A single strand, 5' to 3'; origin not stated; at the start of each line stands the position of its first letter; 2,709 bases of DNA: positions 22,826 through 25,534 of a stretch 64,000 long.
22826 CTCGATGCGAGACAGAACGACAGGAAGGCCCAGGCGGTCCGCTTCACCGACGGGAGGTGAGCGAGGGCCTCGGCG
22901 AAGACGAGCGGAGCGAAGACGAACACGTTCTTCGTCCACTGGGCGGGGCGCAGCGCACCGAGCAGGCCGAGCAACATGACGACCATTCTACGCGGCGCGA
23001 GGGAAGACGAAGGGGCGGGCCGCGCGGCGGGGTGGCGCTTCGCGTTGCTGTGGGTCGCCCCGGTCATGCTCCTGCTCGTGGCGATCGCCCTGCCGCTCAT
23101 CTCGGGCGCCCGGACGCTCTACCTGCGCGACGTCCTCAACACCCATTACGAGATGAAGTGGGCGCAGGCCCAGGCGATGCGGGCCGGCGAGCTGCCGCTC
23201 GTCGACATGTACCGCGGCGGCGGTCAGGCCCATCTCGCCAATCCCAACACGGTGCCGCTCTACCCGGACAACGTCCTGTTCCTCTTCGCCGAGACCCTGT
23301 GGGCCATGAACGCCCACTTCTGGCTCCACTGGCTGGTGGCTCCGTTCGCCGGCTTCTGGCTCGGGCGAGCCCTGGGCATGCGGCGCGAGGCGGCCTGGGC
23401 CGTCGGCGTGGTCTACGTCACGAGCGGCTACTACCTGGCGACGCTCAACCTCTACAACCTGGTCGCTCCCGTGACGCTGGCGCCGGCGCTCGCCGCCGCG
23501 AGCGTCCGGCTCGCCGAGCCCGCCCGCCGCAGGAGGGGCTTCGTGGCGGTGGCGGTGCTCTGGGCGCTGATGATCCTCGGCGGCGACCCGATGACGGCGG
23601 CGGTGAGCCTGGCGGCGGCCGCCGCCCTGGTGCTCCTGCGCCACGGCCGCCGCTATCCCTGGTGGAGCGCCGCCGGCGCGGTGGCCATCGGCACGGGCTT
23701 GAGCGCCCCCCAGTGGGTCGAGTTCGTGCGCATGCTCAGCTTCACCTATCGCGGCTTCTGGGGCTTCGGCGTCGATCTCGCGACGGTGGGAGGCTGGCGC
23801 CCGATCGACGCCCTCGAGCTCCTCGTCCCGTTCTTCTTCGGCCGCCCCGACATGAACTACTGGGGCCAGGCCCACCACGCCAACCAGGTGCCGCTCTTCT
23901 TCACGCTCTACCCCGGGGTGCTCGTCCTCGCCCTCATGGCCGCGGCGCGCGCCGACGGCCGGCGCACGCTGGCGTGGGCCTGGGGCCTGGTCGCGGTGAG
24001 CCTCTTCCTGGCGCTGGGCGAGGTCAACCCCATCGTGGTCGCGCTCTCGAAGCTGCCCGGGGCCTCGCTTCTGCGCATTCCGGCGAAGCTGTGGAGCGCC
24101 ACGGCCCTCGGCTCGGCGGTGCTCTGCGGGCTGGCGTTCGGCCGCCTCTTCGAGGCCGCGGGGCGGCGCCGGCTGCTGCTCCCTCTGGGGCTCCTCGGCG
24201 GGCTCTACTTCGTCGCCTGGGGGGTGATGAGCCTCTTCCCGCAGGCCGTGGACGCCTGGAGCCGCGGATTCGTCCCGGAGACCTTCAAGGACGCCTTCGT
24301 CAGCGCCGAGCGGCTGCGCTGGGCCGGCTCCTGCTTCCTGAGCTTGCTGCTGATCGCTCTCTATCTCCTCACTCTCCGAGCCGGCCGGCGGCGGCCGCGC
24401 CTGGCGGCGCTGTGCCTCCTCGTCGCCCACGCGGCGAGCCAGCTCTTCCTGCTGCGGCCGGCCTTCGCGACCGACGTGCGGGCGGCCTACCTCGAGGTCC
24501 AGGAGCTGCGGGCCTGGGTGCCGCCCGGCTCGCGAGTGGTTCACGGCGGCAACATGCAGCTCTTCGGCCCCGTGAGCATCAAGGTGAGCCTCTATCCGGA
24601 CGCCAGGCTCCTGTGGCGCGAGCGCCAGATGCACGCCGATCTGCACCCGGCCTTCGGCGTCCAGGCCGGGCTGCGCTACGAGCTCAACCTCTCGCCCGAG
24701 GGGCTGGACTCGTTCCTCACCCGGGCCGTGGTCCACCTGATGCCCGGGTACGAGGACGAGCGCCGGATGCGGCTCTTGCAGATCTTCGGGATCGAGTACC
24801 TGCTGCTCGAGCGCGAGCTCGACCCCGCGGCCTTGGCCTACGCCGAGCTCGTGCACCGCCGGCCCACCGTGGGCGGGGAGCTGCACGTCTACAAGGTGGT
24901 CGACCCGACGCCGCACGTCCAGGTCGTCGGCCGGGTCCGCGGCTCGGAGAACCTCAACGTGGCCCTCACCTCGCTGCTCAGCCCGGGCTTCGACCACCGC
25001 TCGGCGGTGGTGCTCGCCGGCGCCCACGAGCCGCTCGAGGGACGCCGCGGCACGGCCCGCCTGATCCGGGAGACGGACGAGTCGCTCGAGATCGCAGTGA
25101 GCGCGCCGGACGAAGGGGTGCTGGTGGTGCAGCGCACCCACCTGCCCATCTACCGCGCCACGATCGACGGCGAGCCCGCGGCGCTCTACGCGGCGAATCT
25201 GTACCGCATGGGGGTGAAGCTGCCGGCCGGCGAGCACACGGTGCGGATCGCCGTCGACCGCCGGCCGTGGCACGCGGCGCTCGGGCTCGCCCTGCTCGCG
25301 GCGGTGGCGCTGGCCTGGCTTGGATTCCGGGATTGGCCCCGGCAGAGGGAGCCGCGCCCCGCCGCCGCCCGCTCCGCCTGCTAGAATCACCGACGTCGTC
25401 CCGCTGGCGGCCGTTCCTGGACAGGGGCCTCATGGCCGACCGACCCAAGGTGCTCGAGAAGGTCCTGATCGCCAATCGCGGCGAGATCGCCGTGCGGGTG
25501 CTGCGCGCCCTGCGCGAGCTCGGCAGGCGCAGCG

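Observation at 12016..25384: pilA-adjacent island of periplasmic-type glycosylation/modification genes with no obvious described counterpart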

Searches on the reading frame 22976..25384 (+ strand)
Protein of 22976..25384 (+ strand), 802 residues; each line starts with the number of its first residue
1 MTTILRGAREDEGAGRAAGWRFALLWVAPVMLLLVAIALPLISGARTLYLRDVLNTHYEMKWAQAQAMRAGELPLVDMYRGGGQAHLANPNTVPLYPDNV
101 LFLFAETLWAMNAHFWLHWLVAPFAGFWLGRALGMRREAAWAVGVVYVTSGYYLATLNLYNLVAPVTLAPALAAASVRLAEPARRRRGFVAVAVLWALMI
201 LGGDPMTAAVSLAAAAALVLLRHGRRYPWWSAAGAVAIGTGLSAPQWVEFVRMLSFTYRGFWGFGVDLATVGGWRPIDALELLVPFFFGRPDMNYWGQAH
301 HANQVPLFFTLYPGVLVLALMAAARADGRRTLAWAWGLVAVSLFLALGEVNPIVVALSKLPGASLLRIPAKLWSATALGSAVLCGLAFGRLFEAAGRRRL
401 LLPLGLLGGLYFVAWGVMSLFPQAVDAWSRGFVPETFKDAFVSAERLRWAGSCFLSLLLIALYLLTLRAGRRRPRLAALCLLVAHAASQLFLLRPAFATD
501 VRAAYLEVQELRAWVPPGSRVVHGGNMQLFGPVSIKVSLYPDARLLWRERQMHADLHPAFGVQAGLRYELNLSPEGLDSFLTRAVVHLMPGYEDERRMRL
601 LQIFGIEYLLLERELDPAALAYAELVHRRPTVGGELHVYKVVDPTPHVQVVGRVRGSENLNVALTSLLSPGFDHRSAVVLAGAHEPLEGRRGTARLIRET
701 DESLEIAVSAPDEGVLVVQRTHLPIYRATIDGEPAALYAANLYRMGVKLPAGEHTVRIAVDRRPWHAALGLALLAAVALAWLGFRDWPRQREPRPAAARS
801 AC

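Call 5: search_protein_families(library=pfam, proteins=[window:22976-25384:+], max_evalue=0.01)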
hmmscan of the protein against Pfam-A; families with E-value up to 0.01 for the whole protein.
window:22976-25384:+ (802 aa): 0 families

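Call 6: search_protein_families(library=ncbifam, proteins=[window:22976-25384:+], max_evalue=0.01)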
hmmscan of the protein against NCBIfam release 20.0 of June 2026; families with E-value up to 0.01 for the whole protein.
window:22976-25384:+ (802 aa): 0 families

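Call 27: find_homologous_proteins(query=window:22976-25384:+)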
Query window:22976-25384:+ (802 aa): 315 proteins with E <= 0.001 among 8000 candidates; the best 120 are listed.
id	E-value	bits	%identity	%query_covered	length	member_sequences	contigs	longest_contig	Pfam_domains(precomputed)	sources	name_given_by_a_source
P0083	0.0e+0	1785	100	100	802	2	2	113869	-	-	-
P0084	0.0e+0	1226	73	93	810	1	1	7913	-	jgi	jgi:hypothetical protein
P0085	0.0e+0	1184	68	94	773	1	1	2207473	-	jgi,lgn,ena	-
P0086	0.0e+0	1174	69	93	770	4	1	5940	-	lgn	-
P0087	0.0e+0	1149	65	98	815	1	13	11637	-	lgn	-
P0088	0.0e+0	1137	65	100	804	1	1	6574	-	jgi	jgi:hypothetical protein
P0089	0.0e+0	1137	66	97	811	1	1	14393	-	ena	-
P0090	0.0e+0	1136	67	93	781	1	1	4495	-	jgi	-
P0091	0.0e+0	1134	67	98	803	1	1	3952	-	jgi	jgi:hypothetical protein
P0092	0.0e+0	1117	65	97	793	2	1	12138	-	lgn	-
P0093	0.0e+0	1114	68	92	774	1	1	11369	-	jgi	jgi:hypothetical protein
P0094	0.0e+0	1048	60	97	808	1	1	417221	-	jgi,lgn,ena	-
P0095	1.7e-281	954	60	93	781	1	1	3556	-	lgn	-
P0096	7.1e-258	876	54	98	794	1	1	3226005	-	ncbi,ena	-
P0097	3.6e-234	798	53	93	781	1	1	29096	-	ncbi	-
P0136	1.6e-194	667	46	93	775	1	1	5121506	-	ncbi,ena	-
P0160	2.9e-181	623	45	93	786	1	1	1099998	-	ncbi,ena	-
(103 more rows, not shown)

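Call 28: find_encoding_contigs(protein=P0096, flank=10000, max_places=1)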
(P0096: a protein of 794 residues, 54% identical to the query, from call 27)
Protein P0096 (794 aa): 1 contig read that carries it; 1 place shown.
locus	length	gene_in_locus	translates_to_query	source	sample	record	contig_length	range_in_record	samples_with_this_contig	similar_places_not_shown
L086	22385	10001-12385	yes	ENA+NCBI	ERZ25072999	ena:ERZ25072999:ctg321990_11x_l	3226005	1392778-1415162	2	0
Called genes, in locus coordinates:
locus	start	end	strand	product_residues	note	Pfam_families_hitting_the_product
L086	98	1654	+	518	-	-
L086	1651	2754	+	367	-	PF00155:Aminotran_1_2 (weak), PF01041:DegT_DnrJ_EryC1, PF00266:Aminotran_5 (faint)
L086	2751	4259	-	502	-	PF01564:Spermine_synth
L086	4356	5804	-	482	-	PF00884:Sulfatase, PF01663:Phosphodiest (faint), PF16347:SGSH_C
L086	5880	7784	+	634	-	PF00884:Sulfatase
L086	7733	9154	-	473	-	PF01546:Peptidase_M20, PF04389:Peptidase_M28 (faint)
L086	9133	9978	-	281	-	PF01040:UbiA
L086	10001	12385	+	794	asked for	-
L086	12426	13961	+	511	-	PF00289:Biotin_carb_N, PF02786:CPSase_L_D2, PF07478:Dala_Dala_lig_C, PF02222:ATP-grasp, PF02785:Biotin_carb_C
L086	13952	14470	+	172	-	PF25973:BSH_CzcB (faint), PF25919:BSH_CusB (faint), PF00364:Biotin_lipoyl, PF25984:BSH_YknX (faint)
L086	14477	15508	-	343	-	PF01075:Glyco_transf_9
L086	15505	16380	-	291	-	PF03279:Lip_A_acyltrans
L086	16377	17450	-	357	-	PF02606:LpxK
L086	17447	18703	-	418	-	PF04413:Glycos_transf_N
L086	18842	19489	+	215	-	PF04542:Sigma70_r2, PF08281:Sigma70_r4_2, PF04545:Sigma70_r4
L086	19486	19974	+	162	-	-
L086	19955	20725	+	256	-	PF03958:Secretin_N (weak)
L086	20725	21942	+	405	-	PF00482:T2SSF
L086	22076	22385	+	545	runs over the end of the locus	PF05157:MshEN, PF00437:T2SSE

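Call 29: find_encoding_contigs(protein=P0136, flank=10000, max_places=1)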
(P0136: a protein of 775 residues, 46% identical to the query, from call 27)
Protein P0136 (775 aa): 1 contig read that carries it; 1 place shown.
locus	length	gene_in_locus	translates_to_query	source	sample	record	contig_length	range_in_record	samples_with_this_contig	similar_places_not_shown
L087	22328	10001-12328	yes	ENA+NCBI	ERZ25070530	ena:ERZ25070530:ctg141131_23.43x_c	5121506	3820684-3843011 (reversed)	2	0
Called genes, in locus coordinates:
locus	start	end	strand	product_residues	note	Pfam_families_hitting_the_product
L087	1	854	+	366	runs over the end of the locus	PF00155:Aminotran_1_2 (weak), PF01041:DegT_DnrJ_EryC1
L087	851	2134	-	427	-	PF14269:Arylsulfotran_2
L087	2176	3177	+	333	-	PF03706:LPG_synthase_TM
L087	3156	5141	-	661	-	PF00884:Sulfatase, PF01663:Phosphodiest (weak)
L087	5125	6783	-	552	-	-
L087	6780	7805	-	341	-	PF00535:Glycos_transf_2, PF10111:Glyco_tranf_2_2, PF13641:Glyco_tranf_2_3, PF13632:Glyco_trans_2_3 (faint)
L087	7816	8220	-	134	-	PF10066:DUF2304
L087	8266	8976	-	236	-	PF00535:Glycos_transf_2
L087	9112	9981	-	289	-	PF01040:UbiA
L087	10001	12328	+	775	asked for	-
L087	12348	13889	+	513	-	PF00289:Biotin_carb_N, PF02786:CPSase_L_D2, PF07478:Dala_Dala_lig_C, PF02222:ATP-grasp, PF02785:Biotin_carb_C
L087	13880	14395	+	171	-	PF25917:BSH_RND (faint), PF00364:Biotin_lipoyl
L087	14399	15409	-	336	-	PF01075:Glyco_transf_9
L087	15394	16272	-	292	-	PF03279:Lip_A_acyltrans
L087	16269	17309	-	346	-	PF02606:LpxK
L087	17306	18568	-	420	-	PF04413:Glycos_transf_N, PF13579:Glyco_trans_4_4 (weak)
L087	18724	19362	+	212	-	PF04542:Sigma70_r2, PF08281:Sigma70_r4_2, PF04545:Sigma70_r4 (weak)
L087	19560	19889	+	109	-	-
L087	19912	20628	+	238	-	-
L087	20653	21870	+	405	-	PF00482:T2SSF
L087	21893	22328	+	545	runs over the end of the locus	PF05157:MshEN, PF00437:T2SSE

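Call 30: find_encoding_contigs(protein=P0160, flank=10000, max_places=1)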
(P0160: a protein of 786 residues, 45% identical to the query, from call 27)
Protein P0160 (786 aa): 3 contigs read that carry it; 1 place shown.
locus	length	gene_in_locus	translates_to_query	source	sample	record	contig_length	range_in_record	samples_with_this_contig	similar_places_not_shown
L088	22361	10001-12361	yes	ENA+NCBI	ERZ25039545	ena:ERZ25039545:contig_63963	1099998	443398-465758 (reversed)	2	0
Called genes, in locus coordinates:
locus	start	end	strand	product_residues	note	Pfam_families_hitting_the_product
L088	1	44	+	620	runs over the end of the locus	-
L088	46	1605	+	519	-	-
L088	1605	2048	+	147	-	-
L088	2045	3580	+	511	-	-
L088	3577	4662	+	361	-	-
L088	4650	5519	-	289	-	PF01040:UbiA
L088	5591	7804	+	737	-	-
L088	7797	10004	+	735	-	-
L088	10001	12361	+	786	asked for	-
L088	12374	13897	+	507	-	PF00289:Biotin_carb_N, PF02786:CPSase_L_D2, PF02222:ATP-grasp (weak), PF07478:Dala_Dala_lig_C, PF02785:Biotin_carb_C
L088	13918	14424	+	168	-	PF25919:BSH_CusB (faint), PF00364:Biotin_lipoyl, PF25917:BSH_RND (weak), PF25984:BSH_YknX (faint)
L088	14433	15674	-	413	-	PF06738:ThrE, PF12821:ThrE_2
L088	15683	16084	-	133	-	PF01850:PIN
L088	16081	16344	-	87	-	PF02604:PhdYeFM_antitox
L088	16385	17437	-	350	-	PF01075:Glyco_transf_9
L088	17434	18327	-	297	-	PF03279:Lip_A_acyltrans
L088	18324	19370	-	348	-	PF02606:LpxK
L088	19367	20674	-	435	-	PF04413:Glycos_transf_N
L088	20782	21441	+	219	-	PF07638:Sigma70_ECF, PF04542:Sigma70_r2, PF08281:Sigma70_r4_2, PF04545:Sigma70_r4 (weak)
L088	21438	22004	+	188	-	-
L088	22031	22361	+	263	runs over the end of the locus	PF03958:Secretin_N (weak)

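Call 46: search_solved_structures(query=A3, max_evalue=10)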
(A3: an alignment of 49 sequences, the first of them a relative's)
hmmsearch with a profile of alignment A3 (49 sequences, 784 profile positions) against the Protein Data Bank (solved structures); distinct sequences matched with E-value up to 10: 1.
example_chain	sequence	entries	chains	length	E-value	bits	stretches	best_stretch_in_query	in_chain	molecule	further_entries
3ucp_A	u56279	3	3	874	1.8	9.5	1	244-297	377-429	UndA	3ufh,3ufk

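Call 58: predict_structure(alignment_id=A3)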
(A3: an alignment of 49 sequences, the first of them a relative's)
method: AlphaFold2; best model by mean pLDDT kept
length: 802 residues; sequences in the alignment: 49
mean_pLDDT: 91.9   pTM: 0.91
mean pLDDT of the five models: 91.9, 91.3, 91.2, 90.0, 89.7
residues with pLDDT >= 90: 658; 70-90: 102; 50-70: 24; < 50: 18
segments of 3 or more residues with pLDDT < 50: 1-11, 797-802
pLDDT, mean of each block of 10 residues (from residue 1): 39 69 97 98 96 87 95 93 90 95 96 97 98 96 98 94 97 98 95 98 92 97 95 98 96 86 65 83 95 90 85 97 86 95 89 86 72 94 96 94 98 98 97 93 96 98 96 95 98 95 93 95 94 85 93 94 94 83 91 96 97 96 96 91 97 94 94 96 93 96 97 97 96 97 96 98 97 98 85 53 35
secondary structure, 60 per line:
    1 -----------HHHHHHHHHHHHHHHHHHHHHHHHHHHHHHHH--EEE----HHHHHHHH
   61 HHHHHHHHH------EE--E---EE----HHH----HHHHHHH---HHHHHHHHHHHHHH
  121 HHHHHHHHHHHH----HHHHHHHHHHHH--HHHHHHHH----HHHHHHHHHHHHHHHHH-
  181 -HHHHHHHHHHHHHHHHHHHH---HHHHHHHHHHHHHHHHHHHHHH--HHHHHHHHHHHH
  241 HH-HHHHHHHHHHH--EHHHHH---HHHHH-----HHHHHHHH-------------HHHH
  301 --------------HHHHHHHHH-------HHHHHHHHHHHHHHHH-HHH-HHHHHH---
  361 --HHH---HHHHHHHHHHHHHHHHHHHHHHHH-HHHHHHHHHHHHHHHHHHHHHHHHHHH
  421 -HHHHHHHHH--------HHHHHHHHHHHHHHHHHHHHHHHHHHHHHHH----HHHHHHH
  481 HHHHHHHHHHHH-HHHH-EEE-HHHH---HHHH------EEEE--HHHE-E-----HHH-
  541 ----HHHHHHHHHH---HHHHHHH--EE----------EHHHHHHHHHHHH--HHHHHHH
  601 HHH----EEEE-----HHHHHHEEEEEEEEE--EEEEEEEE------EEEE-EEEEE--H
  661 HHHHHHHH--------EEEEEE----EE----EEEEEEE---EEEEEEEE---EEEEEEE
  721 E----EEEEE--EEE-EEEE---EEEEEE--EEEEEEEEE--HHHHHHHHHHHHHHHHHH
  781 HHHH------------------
elements in order (helices of 4 or more, strands of 3 or more residues): H12-43 E46-48 H53-69 H97-103 H107-132 H137-148 H151-158 H163-179 H182-201 H205-226 H229-242 H244-254 H258-262 H266-270 H276-283 H297-300 H315-323 H331-346 H352-357 H369-392 H394-420 H422-430 H439-469 H474-492 H494-497 E499-501 H503-506 H510-513 E520-523 H545-554 H558-564 H580-591 H594-603 E608-611 H617-622 E623-631 E634-641 E648-651 E653-657 H660-668 E677-682 E693-699 E703-710 E714-721 E726-730 E733-735 E737-740 E744-749 E752-760 H763-784

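Call 62: fold_search(model_id=the predicted structure, library=pdb)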
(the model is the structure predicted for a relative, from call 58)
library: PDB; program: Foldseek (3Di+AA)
matches with E <= 10: 419; with E <= 0.001: 5
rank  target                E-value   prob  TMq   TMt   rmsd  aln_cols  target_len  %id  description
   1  6w98_A                7.1e-09  1.00  0.44  0.28  20.1       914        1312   12  Single-Particle Cryo-EM Structure of Arabinofuranosyltransferase AftD from Mycobacteria (released 2020-05-13)
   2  6wby                  2.0e-08  1.00  0.40  0.27  20.5       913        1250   13  Single-Particle Cryo-EM Structure of Arabinofuranosyltransferase AftD from Mycobacteria, Mutant R1389S Class 2 (released 2020-05-13)
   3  6wbx                  2.6e-07  1.00  0.40  0.27  21.3       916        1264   14  Single-Particle Cryo-EM Structure of Arabinofuranosyltransferase AftD from Mycobacteria, Mutant R1389S Class 1 (released 2020-05-13)
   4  5ezm                  1.8e-06  1.00  0.42  0.58   9.1       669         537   14  Crystal Structure of ArnT from Cupriavidus metallidurans in the apo state (released 2016-02-17)
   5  5f15                  2.7e-06  1.00  0.42  0.58   8.0       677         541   13  Crystal Structure of ArnT from Cupriavidus metallidurans bound to Undecaprenyl phosphate (released 2016-02-17)
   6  7bvc_B                1.8e-03  0.99  0.29  0.23  20.3       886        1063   14  Cryo-EM structure of Mycobacterium smegmatis arabinosyltransferase EmbA-EmbB-AcpM2 in complex with ethambutol (released 2020-04-29)
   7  7bvh_A                2.6e-03  1.00  0.30  0.25  18.9       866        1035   12  Crystal structure of arabinosyltransferase EmbC2-AcpM2 complex from Mycobacterium smegmatis complexed with di-arabinos (released 2020-04-29)
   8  8age_A                4.5e-03  1.00  0.38  0.46   9.5       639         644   13  Structure of yeast oligosaccharylransferase complex with acceptor peptide bound (released 2022-12-07)
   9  6gxc_A                9.1e-03  1.00  0.36  0.40  14.9       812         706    9  Bacterial oligosaccharyltransferase PglB in complex with an inhibitory peptide and a reactive lipid-linked oligosaccha (released 2018-11-14)
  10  5ogl_A                1.1e-02  0.99  0.29  0.32  14.5       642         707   10  Structure of bacterial oligosaccharyltransferase PglB in complex with an acceptor peptide and an lipid-linked oligosac (released 2017-10-25)
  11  9emb_A                4.1e-02  0.20  0.10  0.13  23.6       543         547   15  Structure of KefC Asp156Asn variant (released 2024-06-05)
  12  8if8_C                7.6e-02  0.77  0.27  0.34  16.5       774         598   12  Arabinosyltransferase AftA (released 2023-05-31)
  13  9i5k_A                8.6e-02  0.92  0.25  0.38  19.0       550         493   11  Structure of the Chaetomium thermophilum Pmt4 homodimer (C2 symmetry) (released 2025-12-24)
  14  8zal_J                1.6e-01  0.11  0.10  0.13  25.1       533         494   14  EmrAB-TolC MFS-type tripartite multidrug efflux pump EA (released 2025-04-30)
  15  8pnl_C                1.7e-01  0.10  0.09  0.13  25.8       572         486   12  Outward-open conformation of a Major Facilitator Superfamily (MFS) transporter MHAS2168, a homologue of Rv1410 from M. (released 2023-10-18)
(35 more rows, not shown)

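Call 91: search_protein_families(library=pfam, alignment_id=A3, max_evalue=0.01)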
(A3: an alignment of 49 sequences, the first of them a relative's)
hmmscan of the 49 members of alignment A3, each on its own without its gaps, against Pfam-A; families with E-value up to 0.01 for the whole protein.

A. member 1, P0083 (802 aa): 0 families

B. families by the number of members that match (of 49 scanned): 5 families
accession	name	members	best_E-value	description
PF09852.15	DUF2079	3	0.00089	Predicted membrane protein (DUF2079)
PF10131.15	PTPS_related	3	0.0054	6-pyruvoyl-tetrahydropterin synthase related domain; membrane protein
PF09586.16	YfhO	2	0.00044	Bacterial membrane protein YfhO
PF13567.11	DUF4131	2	0.0027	Domain of unknown function (DUF4131)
PF19510.5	DUF6044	1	0.0019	Protein of unknown function (DUF6044)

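Call 97: search_protein_families(library=pfam, proteins=[L088:46-1605:+, L088:3577-4662:+, L088:1605-2048:+, L087:5125-6783:-], max_evalue=0.01)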
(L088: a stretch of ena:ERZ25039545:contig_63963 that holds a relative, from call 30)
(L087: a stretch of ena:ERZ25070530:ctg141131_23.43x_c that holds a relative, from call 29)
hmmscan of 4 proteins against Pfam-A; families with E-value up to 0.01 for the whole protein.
L088:46-1605:+ (519 aa): 0 families

L088:3577-4662:+ (361 aa): 1 family
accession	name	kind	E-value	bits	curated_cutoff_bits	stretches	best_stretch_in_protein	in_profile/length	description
PF09594.16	GT87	-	3.1e-05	24.3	25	1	58-274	1-231/237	Glycosyltransferase family 87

L088:1605-2048:+ (147 aa): 0 families

L087:5125-6783:- (552 aa): 0 families
